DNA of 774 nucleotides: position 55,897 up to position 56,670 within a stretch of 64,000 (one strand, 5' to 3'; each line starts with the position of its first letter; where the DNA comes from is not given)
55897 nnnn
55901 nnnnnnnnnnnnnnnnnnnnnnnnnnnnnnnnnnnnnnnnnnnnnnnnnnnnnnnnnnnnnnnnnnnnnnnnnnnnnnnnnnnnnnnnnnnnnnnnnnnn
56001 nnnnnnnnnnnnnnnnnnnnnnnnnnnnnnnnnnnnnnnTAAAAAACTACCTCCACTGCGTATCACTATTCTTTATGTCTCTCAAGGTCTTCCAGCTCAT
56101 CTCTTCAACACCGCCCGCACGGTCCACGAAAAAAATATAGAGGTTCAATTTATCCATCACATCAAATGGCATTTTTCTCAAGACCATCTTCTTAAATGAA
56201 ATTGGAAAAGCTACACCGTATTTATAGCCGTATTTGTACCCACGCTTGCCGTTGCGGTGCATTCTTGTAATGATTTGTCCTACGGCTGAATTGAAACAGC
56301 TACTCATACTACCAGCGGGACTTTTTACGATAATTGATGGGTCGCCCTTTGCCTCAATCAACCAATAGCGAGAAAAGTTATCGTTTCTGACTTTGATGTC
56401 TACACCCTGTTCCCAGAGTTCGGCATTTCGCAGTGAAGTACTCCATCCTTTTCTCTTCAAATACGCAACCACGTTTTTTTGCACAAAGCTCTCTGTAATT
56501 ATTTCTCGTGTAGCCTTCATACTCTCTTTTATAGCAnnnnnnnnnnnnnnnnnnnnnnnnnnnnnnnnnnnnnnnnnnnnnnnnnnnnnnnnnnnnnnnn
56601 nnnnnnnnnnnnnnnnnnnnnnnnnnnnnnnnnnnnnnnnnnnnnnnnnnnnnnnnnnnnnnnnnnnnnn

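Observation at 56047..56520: PD-(D/E)xK-like small protein immediately downstream of the DGR reverse transcriptase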

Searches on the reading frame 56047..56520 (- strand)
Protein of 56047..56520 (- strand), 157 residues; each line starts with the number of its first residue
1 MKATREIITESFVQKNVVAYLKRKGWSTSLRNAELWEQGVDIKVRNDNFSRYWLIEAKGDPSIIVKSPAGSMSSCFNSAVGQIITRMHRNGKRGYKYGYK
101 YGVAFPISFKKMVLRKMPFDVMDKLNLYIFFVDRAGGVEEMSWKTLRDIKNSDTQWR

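Call 3: search_protein_families(library=pfam, proteins=[window:56047-56520:-], max_evalue=1)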
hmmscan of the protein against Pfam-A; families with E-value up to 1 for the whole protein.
window:56047-56520:- (157 aa): 0 families

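Call 4: search_protein_families(library=padloc, proteins=[window:56047-56520:-], max_evalue=1)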
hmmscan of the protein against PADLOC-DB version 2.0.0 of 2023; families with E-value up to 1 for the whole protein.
window:56047-56520:- (157 aa): 2 families
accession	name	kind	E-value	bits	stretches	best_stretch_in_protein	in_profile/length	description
PDLC04335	PDC-M02B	-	0.024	11.5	1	11-44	5-41/364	-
PDLC04311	PDC-M02B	-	0.025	11.5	1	9-39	5-37/384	-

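Call 5: search_protein_families(library=ncbifam, proteins=[window:56047-56520:-], max_evalue=1)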
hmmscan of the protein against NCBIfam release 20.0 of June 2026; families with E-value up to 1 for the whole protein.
window:56047-56520:- (157 aa): 0 families

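Call 6: search_protein_families(library=phrogs, proteins=[window:56047-56520:-], max_evalue=1)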
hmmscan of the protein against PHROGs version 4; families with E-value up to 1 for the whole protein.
window:56047-56520:- (157 aa): 0 families

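Call 7: search_solved_structures(query=window:56047-56520:-, max_evalue=10, show_alignments=3)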
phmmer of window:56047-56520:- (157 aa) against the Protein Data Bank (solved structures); distinct sequences matched with E-value up to 10: 0.

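Call 8: find_homologous_proteins(query=window:56047-56520:-, max_evalue=0.01)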
Query window:56047-56520:- (157 aa): 319 proteins with E <= 0.01 among 326 candidates; the best 120 are listed.
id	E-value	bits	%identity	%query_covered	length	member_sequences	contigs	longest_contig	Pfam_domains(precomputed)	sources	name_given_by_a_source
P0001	5.2e-93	327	99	92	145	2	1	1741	-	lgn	-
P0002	7.2e-81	288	87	92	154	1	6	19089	-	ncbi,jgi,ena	-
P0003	1.9e-80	286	86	92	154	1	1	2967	-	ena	-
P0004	3.7e-80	285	84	95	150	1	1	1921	-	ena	-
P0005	1.4e-78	280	83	96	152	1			-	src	-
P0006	2.4e-78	279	86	93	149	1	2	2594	-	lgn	-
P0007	3.0e-77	276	81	95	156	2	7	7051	-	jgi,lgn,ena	-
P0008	5.5e-77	275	82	94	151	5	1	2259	-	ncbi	-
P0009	5.8e-77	275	81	96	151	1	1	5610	-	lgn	-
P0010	1.3e-76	274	80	96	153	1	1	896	-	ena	-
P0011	4.1e-76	272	78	99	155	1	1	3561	-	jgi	-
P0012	7.0e-76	271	78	97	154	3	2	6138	-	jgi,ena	jgi:hypothetical protein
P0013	7.6e-76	271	81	95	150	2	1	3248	-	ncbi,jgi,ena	jgi:hypothetical protein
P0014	9.2e-76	271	85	92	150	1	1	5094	-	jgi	-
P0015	1.3e-75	271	79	96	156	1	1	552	-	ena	-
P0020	1.3e-74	267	79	96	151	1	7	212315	-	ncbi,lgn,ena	-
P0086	4.7e-68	246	70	96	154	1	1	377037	-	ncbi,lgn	-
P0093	1.8e-67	244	72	97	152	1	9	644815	-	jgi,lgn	jgi:hypothetical protein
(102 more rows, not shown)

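Call 9: find_encoding_contigs(protein=P0020, flank=6000, max_places=3)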
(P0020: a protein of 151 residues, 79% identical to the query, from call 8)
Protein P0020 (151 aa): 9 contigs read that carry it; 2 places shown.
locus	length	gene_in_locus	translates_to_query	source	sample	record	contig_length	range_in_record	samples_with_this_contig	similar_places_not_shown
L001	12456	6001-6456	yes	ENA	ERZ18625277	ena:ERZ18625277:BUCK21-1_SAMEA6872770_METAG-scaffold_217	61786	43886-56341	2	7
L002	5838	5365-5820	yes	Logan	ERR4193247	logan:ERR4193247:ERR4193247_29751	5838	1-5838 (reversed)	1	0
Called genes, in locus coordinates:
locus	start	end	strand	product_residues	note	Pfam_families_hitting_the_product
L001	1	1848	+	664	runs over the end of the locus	PF12564:TypeIII_RM_meth, PF01555:N6_N4_Mtase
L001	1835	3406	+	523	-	PF02463:SMC_N, PF11398:DUF2813, PF13175:AAA_15, PF13304:AAA_21, PF20469:OLD-like_TOPRIM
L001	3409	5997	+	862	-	PF00270:DEAD (weak), PF04851:ResIII, PF18766:SWI2_SNF2, PF27159:HI_1054_N, PF27365:HI_1054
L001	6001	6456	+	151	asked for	-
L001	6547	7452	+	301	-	PF13739:PdaC, PF11738:DUF3298 (weak)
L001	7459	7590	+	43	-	-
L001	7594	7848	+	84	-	PF01541:GIY-YIG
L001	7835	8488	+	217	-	-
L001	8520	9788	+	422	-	-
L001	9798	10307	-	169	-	-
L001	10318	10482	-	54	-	-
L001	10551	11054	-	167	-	-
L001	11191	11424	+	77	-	-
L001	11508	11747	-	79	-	-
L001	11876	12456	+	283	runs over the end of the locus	-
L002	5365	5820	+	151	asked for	-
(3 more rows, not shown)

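Call 10: find_encoding_contigs(protein=P0093, flank=6000, max_places=3)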
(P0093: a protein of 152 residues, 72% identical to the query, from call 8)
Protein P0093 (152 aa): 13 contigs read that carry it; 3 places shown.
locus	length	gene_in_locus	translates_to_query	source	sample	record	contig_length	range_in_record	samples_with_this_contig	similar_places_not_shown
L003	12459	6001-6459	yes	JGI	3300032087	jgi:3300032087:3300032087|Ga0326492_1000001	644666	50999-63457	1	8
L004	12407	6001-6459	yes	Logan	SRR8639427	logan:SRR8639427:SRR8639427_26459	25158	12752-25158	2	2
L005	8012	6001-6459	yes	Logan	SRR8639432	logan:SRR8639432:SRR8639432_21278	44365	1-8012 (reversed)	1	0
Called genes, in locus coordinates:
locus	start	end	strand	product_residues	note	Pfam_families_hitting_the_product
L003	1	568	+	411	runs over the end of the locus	PF01420:Methylase_S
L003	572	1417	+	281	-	PF02498:Bro-N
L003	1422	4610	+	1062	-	PF04313:HSDR_N, PF00176:SNF2-rel_dom (weak), PF00270:DEAD (weak), PF04851:ResIII, PF18766:SWI2_SNF2, PF22679:T1R_D3-like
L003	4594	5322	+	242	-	PF01863:YgjP-like, PF10263:SprT-like (faint), PF08325:WLM (weak)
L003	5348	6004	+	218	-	PF20582:UPF0758_N, PF04002:RadC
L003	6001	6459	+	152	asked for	-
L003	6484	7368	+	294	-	PF25145:NfeD1b_N, PF01343:Peptidase_S49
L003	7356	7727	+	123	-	PF04480:DUF559 (weak)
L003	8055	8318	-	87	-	-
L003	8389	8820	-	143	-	PF01878:EVE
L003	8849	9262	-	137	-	-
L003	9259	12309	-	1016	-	PF02450:LCAT, PF24096:DUF7379 (faint)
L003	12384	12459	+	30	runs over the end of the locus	-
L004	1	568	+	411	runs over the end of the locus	PF01420:Methylase_S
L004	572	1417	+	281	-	PF02498:Bro-N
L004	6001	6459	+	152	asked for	-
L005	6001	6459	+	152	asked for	-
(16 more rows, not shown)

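Call 11: find_encoding_contigs(protein=P0086, flank=6000, max_places=3)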
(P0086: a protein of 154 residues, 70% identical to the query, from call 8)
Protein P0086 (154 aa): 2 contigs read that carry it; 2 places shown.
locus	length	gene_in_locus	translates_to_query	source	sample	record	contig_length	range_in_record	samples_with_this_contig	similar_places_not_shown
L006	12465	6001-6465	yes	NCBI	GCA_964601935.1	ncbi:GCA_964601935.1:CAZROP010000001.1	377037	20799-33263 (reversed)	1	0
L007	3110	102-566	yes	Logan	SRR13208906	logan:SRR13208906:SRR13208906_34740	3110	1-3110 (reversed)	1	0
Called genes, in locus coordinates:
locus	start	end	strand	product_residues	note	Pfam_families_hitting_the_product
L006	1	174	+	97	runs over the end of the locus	-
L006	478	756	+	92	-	PF00203:Ribosomal_S19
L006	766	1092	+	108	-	PF00237:Ribosomal_L22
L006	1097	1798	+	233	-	PF07650:KH_2, PF00189:Ribosomal_S3_C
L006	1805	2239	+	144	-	PF00252:Ribosomal_L16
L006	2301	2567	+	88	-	PF00831:Ribosomal_L29 (weak)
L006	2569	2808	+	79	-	PF00366:Ribosomal_S17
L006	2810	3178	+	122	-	PF00238:Ribosomal_L14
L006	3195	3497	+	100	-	PF17136:ribosomal_L24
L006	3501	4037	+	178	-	PF00281:Ribosomal_L5, PF00673:Ribosomal_L5_C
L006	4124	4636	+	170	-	PF09990:DUF2231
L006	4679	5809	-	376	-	PF07907:YibE_F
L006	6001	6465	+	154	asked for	-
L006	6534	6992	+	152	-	PF08327:AHSA1 (weak)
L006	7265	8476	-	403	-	PF14082:SduA_C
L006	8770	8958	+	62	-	-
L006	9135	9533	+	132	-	PF09945:DUF2177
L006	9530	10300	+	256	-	PF06966:DUF1295, PF02544:Steroid_dh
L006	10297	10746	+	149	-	-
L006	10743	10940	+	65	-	-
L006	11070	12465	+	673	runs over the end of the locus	PF16403:Bact_surface_Ig-like, PF01471:PG_binding_1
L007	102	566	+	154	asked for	-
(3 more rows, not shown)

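Call 16: find_related_loci(query=A1, collection=genome_contigs, flank=8000)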
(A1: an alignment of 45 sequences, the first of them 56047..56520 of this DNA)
Query A1 (157 aa) in genome_contigs; peptide patterns used: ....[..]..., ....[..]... (x = any residue, [..] = any of these).
74 stretches matched a pattern; 32 encode a relative of the query (tblastn E <= 1e-3); 31 distinct loci.
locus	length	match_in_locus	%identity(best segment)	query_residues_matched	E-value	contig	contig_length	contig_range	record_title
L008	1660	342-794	78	1-151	2e-84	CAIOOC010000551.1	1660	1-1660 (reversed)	MAG: uncultured Bacteroidia bacterium isolate AM-lipid-01-D7_bin-0061 genome assembly, contig: bin-0061:551/931, whole g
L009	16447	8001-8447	80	1-149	3e-79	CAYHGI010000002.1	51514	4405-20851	MAG TPA_asm: uncultured Candidatus Saccharibacteria bacterium isolate ERP119705_co12_309 genome assembly, contig: NODE_4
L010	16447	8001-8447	79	1-149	2e-79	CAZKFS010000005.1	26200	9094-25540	MAG TPA_asm: uncultured Candidatus Saccharibacteria bacterium isolate binchicken_co264_1 genome assembly, contig: NODE_9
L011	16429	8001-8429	80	1-143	2e-77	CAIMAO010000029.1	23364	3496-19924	uncultured bacterium isolate AM-lipid-01-D8_bin-1576 genome assembly, contig: bin-1576:29/46, whole genome shotgun seque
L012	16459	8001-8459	75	1-153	1e-76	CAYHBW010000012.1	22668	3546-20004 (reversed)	MAG TPA_asm: uncultured Candidatus Saccharibacteria bacterium isolate ERP119705_co11_432 genome assembly, contig: NODE_1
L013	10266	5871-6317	76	1-149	1e-76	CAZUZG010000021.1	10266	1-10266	MAG TPA_asm: uncultured Candidatus Saccharibacteria bacterium isolate SRP269290_co1_795 genome assembly, contig: NODE_10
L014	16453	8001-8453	70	1-151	3e-73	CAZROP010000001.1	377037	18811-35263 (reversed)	MAG TPA_asm: uncultured Candidatus Saccharibacteria bacterium isolate SRP296810_co1_66 genome assembly, contig: NODE_10_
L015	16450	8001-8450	71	1-150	4e-72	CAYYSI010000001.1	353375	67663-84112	MAG TPA_asm: uncultured Candidatus Saccharibacteria bacterium isolate SRP296810_co1_396 genome assembly, contig: NODE_15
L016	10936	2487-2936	68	1-150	5e-71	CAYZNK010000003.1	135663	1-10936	MAG TPA_asm: uncultured Candidatus Saccharibacteria bacterium isolate SRP192927_co10_109 genome assembly, contig: NODE_2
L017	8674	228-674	70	1-149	9e-71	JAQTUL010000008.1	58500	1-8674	MAG: Candidatus Colwellbacteria bacterium isolate STB_63 NODE_1081_length_58500_cov_13.922344_Sandtown_B, whole genome s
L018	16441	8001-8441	68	4-150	4e-70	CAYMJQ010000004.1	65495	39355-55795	MAG TPA_asm: uncultured Candidatus Saccharibacteria bacterium isolate SRP329715_co2_189 genome assembly, contig: NODE_88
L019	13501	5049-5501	74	5-155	4e-70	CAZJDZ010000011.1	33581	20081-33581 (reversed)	MAG TPA_asm: uncultured Candidatus Saccharibacteria bacterium isolate SRP296810_co1_219 genome assembly, contig: NODE_11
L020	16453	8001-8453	66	1-151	8e-70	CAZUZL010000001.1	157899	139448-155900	MAG TPA_asm: uncultured Candidatus Saccharibacteria bacterium isolate SRP296810_co1_403 genome assembly, contig: NODE_87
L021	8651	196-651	74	1-152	3e-69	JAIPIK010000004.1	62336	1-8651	MAG: Candidatus Gracilibacteria bacterium isolate Tobar13.5m-G72 Tobar13-5m-C510, whole genome shotgun sequence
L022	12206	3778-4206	78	1-143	2e-67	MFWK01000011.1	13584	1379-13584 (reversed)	MAG: Candidatus Nomurabacteria bacterium RIFOXYD2_FULL_35_12 rifoxyd2_full_scaffold_2118, whole genome shotgun sequence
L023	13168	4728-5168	71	2-148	1e-65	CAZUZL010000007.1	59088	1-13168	MAG TPA_asm: uncultured Candidatus Saccharibacteria bacterium isolate SRP296810_co1_403 genome assembly, contig: NODE_40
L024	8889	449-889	73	1-147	2e-65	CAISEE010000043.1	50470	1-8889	Candidatus Adlerbacteria bacterium isolate C24_bin-2304 genome assembly, contig: bin-2304:43/56, whole genome shotgun se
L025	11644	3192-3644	70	5-155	2e-64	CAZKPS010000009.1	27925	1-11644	MAG TPA_asm: uncultured Candidatus Saccharibacteria bacterium isolate binchicken_co326_56 genome assembly, contig: NODE_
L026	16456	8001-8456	59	1-149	3e-58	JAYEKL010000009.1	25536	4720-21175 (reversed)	MAG: Patescibacteria group bacterium isolate MAG138 MAG138_9, whole genome shotgun sequence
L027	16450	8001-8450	58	6-155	2e-57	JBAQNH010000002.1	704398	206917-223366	MAG: Microgenomates group bacterium isolate MFD12002_ilm_asm_bin66 k127_42490, whole genome shotgun sequence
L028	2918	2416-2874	58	1-150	6e-56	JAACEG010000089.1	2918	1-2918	MAG: Lysobacteraceae bacterium isolate OTbin.42 scaffold_34747, whole genome shotgun sequence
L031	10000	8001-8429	80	1-143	1e-69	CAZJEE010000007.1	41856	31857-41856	MAG TPA_asm: uncultured Candidatus Saccharibacteria bacterium isolate binchicken_co243_264 genome assembly, contig: NODE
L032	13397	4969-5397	58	15-154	2e-44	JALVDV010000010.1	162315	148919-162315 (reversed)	MAG: Candidatus Moraniibacteriota bacterium isolate 134-614_metabat2_scaf2bin.060 134-614_scaffold_7_c2, whole genome sh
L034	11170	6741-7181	45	2-147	5e-33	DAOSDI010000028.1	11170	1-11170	MAG TPA_asm: Candidatus Pacearchaeota archaeon isolate AMR_MDS_1835 NODE_2232_length_11170_cov_18.368871, whole genome s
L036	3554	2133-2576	44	8-151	2e-29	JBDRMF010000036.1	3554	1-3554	MAG: Patescibacteria group bacterium isolate MEGAHIT-group-1.819 k141_10851598, whole genome shotgun sequence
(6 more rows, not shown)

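Call 20: predict_structure(alignment_id=A1)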
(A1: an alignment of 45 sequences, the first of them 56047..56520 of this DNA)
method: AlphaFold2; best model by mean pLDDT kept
length: 157 residues; sequences in the alignment: 45
mean_pLDDT: 79.8   pTM: 0.78
mean pLDDT of the five models: 79.8, 79.4, 73.3, 71.2, 56.9
residues with pLDDT >= 90: 61; 70-90: 55; 50-70: 26; < 50: 15
segments of 3 or more residues with pLDDT < 50: 1-3, 65-69, 91-94, 155-157
pLDDT, mean of each block of 10 residues (from residue 1): 67 93 81 63 82 88 54 85 74 60 93 91 91 95 94 62
secondary structure, 60 per line:
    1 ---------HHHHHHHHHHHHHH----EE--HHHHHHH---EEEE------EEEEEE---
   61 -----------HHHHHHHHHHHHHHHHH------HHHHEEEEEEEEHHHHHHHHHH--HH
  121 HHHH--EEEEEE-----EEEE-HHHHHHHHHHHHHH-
elements in order: H10-23 H32-38 E42-45 E52-57 H72-88 H95-98 E99-106 H107-116 H119-124 E127-132 E138-141 H143-156

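Call 23: search_protein_families(library=pfam, proteins=[L009:4772-6613:+, L009:6600-7994:+, L010:3661-5451:+, L010:5456-7996:+, L016:2945-4288:-, L013:4021-5769:+, L025:2434-2889:+, L027:7142-7990:+, L010:8557-9303:+, L012:7444-7989:+], max_evalue=0.001)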
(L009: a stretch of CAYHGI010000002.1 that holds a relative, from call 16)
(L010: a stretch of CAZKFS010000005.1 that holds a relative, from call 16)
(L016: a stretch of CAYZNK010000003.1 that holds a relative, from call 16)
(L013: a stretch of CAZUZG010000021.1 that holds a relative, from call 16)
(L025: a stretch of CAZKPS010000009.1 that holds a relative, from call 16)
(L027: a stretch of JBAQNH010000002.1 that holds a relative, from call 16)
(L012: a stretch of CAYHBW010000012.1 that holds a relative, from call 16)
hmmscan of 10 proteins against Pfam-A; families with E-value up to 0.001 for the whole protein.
L009:4772-6613:+ (613 aa): 5 families
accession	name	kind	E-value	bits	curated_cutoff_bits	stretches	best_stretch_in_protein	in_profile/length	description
PF02384.22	N6_Mtase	-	8e-46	157.2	20.4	1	314-609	4-280/311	N-6 DNA Methylase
PF07669.17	Eco57I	-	3e-14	53.9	25.3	1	399-538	2-165/171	Eco57I restriction-modification methylase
PF13588.12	HSDR_N_2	-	1.4e-13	51.3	25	1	63-179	1-110/110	Type I restriction enzyme R protein N terminus (HSDR_N)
PF01170.24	UPF0020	-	8.3e-10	39.1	22.3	1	346-468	21-139/197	RMKL-like, methyltransferase domain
PF20473.4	MmeI_Mtase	-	2.4e-08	33.9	27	1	357-422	23-87/259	MmeI, DNA-methyltransferase domain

L009:6600-7994:+ (464 aa): 1 family
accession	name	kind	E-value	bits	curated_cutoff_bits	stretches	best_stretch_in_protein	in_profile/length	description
PF01420.25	Methylase_S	-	8.4e-29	101.4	22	2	47-213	18-162/168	Type I restriction modification DNA specificity domain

L010:3661-5451:+ (596 aa): 2 families
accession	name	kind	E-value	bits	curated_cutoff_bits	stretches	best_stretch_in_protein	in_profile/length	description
PF01555.25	N6_N4_Mtase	-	2.2e-46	159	26.7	1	72-325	1-219/221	DNA methylase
PF03602.21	Cons_hypoth95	-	0.00092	19.4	24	0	65-87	105-129/182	Conserved hypothetical protein 95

L010:5456-7996:+ (846 aa): 1 family
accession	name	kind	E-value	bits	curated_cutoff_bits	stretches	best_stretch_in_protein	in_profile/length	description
PF04851.21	ResIII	-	5.6e-09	36.6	22.5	1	102-307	11-162/164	Type III restriction enzyme, res subunit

L016:2945-4288:- (447 aa): 3 families
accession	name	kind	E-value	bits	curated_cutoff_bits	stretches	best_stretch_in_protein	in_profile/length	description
PF00239.26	Resolvase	-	6.5e-17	62.4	23.3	1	32-176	3-143/145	Resolvase, N terminal domain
PF07508.19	Recombinase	-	2.4e-13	50.7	21.1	1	202-293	1-101/102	Recombinase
PF13408.12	Zn_ribbon_recom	-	1.9e-09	38.2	25.3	1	305-360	2-51/58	Recombinase zinc beta ribbon domain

L013:4021-5769:+ (582 aa): 9 families
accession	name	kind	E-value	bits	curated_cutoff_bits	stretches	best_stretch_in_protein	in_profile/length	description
PF00437.27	T2SSE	-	1e-121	406.5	24.9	1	186-574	4-368/370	Type II/IV secretion system protein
PF05157.20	MshEN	-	1.2e-13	51.3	23.1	1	55-142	1-86/90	MshEN domain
PF20720.3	nSTAND3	-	1.9e-05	24.8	27.2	1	313-365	7-58/155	Novel STAND NTPase 3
PF13191.12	AAA_16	-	8e-05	23.6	32.6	1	313-413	9-105/167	AAA ATPase domain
PF13173.12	AAA_14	-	0.0001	22.7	27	1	326-369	4-48/129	AAA domain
PF13401.12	AAA_22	-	0.00021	22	27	1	325-361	6-42/130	AAA domain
PF12775.13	AAA_7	-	0.00059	19.9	25.8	0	327-357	36-66/181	P-loop containing dynein motor region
PF25199.1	nSTAND_NTPase5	-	0.00062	20.1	34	0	316-357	32-75/145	Novel STAND NTPase 5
PF01637.24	ATPase_2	-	0.00088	19.6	33.2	0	312-372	7-68/225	ATPase domain predominantly from Archaea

L025:2434-2889:+ (151 aa): 1 family
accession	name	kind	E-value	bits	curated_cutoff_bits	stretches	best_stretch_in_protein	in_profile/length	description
PF01555.25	N6_N4_Mtase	-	4e-09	37.2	26.7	1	11-92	136-220/221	DNA methylase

L027:7142-7990:+ (282 aa): 3 families
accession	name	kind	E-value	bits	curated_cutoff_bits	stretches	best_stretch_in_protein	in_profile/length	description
PF01555.25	N6_N4_Mtase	-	1.8e-20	74.3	26.7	2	41-117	134-213/221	DNA methylase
PF01170.24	UPF0020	-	2.1e-07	31.2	22.3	1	84-170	27-137/197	RMKL-like, methyltransferase domain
PF08241.18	Methyltransf_11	-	0.001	20.1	21.2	0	95-160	6-66/95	Methyltransferase domain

L010:8557-9303:+ (248 aa): 2 families
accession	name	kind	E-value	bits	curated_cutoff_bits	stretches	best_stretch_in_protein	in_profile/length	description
PF12705.13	PDDEXK_1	-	4.7e-13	50.1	22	1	97-242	120-244/247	PD-(D/E)XK nuclease superfamily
PF01930.23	Cas_Cas4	-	0.00031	21.3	22.7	1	113-242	47-156/160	Domain of unknown function DUF83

L012:7444-7989:+ (181 aa): 0 families
